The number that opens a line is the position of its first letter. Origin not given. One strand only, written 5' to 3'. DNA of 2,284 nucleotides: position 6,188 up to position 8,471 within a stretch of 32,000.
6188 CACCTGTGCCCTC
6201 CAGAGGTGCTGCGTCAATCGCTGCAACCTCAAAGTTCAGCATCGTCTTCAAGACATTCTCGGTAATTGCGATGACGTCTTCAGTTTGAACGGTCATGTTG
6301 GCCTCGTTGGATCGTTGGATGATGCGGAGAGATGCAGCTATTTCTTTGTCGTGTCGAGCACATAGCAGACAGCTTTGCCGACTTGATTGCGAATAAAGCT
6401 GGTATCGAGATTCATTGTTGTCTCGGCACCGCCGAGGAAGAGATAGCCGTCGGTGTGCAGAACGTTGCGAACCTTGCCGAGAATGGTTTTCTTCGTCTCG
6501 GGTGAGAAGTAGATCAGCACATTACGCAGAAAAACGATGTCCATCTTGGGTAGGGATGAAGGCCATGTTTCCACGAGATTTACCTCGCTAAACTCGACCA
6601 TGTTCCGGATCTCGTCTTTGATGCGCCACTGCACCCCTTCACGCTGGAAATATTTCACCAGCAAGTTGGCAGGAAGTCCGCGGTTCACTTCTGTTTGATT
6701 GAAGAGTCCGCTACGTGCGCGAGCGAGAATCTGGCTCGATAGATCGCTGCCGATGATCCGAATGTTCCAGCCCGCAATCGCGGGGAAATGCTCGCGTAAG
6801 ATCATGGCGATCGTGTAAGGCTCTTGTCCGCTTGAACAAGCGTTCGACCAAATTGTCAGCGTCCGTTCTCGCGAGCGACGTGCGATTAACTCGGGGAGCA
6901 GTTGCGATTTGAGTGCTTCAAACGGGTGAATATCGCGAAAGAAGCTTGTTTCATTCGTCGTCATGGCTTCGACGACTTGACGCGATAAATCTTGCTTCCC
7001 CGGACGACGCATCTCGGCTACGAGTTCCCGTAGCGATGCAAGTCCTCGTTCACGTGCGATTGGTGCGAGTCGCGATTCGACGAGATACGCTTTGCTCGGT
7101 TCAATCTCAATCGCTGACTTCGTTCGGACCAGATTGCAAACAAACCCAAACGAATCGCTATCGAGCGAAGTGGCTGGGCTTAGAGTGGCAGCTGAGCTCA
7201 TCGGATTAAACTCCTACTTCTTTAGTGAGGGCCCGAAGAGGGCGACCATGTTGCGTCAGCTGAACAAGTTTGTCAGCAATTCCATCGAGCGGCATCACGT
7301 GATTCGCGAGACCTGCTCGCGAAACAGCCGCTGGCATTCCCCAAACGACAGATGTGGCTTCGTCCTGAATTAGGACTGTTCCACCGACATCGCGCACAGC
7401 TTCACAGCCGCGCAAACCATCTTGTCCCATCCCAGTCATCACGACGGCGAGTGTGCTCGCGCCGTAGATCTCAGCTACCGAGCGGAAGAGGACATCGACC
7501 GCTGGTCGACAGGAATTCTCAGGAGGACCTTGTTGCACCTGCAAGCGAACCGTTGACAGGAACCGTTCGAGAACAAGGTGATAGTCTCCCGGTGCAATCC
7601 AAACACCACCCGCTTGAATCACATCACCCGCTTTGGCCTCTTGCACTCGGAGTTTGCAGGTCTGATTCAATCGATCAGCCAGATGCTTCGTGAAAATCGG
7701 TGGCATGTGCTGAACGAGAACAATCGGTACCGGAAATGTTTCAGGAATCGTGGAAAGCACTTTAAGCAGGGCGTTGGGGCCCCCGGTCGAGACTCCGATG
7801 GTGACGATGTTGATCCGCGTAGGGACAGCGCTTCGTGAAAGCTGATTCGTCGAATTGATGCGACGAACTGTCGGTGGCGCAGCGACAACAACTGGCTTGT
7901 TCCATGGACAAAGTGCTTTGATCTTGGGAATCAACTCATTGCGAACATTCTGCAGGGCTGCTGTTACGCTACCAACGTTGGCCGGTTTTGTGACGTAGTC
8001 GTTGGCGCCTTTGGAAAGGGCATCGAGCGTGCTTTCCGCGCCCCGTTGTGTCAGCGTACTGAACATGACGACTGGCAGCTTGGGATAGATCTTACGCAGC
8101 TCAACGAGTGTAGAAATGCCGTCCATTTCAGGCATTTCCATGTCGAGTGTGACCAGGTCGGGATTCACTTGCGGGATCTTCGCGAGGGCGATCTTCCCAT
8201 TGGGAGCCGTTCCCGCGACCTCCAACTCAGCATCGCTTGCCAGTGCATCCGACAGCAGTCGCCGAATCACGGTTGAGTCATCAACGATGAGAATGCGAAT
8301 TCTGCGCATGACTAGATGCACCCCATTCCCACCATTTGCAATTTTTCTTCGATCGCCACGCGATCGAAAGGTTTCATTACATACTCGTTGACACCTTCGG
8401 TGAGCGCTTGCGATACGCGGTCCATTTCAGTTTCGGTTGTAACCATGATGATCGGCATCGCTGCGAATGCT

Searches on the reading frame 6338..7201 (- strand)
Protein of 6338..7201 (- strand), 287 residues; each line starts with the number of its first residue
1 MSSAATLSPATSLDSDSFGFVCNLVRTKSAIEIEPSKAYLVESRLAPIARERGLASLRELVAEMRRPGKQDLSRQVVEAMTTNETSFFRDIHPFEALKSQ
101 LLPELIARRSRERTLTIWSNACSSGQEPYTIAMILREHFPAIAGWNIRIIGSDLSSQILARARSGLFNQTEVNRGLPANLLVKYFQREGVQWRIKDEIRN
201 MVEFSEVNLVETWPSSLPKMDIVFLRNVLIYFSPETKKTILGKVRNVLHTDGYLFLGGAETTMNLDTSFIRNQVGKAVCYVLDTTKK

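Call 31: search_protein_families(library=pfam, proteins=[window:6338-7201:-], max_evalue=0.00001)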
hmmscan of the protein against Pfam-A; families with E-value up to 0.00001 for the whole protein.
window:6338-7201:- (287 aa): 2 families
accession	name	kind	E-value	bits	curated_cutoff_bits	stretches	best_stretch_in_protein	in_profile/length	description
PF01739.24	CheR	-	2e-58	197.5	27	1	83-270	1-187/195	CheR methyltransferase, SAM binding domain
PF03705.20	CheR_N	-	1.5e-07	31.4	27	1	18-65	3-50/53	CheR methyltransferase, all-alpha domain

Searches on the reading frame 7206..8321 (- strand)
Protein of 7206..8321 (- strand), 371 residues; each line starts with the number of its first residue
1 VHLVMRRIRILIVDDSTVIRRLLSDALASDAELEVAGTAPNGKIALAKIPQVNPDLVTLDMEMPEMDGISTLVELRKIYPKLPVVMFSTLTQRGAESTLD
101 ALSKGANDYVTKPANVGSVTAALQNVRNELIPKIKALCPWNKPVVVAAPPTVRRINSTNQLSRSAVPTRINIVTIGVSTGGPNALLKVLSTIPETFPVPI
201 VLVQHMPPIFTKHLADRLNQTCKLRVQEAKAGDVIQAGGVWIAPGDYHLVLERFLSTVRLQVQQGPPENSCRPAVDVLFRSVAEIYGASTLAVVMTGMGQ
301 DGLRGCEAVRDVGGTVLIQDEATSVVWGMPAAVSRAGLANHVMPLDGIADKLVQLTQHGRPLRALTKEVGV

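Call 31: search_protein_families(library=pfam, proteins=[window:7206-8321:-], max_evalue=0.00001)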
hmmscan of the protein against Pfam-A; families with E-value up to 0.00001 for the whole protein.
window:7206-8321:- (371 aa): 2 families
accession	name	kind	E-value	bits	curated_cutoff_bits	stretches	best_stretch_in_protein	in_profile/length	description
PF01339.22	CheB_methylest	-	1.9e-65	220.3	24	1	173-352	1-174/174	CheB methylesterase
PF00072.30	Response_reg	-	6.1e-25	88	30.2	1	10-123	1-110/111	Response regulator receiver domain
